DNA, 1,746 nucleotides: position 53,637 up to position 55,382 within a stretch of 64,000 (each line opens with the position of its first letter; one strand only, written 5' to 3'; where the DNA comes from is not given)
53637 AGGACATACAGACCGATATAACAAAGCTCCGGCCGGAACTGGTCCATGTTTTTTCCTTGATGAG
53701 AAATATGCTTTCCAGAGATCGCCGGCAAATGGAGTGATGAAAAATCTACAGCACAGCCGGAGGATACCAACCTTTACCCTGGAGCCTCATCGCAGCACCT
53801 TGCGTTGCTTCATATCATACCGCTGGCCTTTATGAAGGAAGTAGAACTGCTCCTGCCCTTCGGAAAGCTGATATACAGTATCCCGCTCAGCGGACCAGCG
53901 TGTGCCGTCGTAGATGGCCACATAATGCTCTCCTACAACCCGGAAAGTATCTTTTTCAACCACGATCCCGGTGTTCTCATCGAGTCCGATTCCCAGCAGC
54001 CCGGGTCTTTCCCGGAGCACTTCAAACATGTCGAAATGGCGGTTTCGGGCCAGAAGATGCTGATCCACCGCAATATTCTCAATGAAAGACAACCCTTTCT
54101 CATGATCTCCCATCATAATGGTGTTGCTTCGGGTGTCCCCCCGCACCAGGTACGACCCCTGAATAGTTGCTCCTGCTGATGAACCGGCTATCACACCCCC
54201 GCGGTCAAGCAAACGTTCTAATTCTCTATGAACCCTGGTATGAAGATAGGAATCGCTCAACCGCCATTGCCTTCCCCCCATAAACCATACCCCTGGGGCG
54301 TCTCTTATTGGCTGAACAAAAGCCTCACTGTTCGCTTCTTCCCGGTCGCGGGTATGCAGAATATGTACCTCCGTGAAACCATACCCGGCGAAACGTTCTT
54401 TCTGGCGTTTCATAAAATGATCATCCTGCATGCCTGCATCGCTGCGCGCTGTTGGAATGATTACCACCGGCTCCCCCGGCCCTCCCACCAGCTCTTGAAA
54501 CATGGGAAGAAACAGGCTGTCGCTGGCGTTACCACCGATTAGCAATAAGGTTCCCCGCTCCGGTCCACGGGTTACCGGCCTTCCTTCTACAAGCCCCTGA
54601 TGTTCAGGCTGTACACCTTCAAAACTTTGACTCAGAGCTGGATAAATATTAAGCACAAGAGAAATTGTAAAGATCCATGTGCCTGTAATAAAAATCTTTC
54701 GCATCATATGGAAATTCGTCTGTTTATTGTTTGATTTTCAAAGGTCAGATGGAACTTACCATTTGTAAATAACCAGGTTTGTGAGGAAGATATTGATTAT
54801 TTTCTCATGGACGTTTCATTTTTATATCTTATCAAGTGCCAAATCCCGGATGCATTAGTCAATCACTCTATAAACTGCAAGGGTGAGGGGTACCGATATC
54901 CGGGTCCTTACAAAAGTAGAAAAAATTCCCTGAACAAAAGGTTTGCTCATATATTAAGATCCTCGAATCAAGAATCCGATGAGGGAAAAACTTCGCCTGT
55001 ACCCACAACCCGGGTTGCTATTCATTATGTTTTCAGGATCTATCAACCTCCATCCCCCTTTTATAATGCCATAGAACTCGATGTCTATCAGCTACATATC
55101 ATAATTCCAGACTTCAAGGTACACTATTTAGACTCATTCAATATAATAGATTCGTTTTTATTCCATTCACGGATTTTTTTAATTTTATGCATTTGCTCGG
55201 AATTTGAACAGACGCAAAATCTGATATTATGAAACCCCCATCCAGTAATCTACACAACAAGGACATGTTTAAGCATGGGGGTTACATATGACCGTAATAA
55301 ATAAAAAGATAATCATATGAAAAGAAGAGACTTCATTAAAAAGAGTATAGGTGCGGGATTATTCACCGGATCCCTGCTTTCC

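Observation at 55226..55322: Leader copy B: structure suggests uORF-dependent unmasking of the main start codon, co-regulating a Tat-DUF362/polyferredoxin operon with the giant-protein operon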

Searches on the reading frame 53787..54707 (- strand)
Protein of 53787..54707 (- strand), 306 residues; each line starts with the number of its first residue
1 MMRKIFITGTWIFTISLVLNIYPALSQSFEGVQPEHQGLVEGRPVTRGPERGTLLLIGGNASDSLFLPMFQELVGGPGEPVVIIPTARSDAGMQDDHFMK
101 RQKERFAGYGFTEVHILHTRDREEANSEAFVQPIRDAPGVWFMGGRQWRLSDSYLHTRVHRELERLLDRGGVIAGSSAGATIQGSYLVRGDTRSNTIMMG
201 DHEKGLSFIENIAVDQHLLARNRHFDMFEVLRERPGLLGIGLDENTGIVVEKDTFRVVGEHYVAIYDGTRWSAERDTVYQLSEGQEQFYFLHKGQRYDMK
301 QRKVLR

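Call 11: search_protein_families(library=pfam, proteins=[window:53787-54707:-])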
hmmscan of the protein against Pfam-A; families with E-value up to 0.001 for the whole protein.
window:53787-54707:- (306 aa): 1 family
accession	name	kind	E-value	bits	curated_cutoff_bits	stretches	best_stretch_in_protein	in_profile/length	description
PF03575.23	Peptidase_S51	-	6.3e-18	65.6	23.9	1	55-257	2-205/206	Peptidase family S51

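Call 66: search_protein_families(library=ncbifam, proteins=[window:53787-54707:-], max_evalue=0.001)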
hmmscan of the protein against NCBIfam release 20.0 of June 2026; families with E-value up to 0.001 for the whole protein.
window:53787-54707:- (306 aa): 2 families
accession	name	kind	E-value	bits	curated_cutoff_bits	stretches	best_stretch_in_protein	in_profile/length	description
TIGR02069.1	cyanophycinase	equivalog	2.2e-34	119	126.6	1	57-275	4-224/250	cyanophycinase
NF003642.0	PRK05282.1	equivalog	0.00016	21.2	156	0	69-185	23-128/233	dipeptidase PepE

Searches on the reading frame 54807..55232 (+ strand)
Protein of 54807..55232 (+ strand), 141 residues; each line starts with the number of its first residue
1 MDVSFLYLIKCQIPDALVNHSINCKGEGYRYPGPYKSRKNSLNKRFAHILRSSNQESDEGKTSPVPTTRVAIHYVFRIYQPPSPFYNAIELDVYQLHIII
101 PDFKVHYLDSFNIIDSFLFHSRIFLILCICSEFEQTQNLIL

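Call 11: search_protein_families(library=pfam, proteins=[window:54807-55232:+])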
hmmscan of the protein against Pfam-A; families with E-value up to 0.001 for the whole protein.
window:54807-55232:+ (141 aa): 0 families
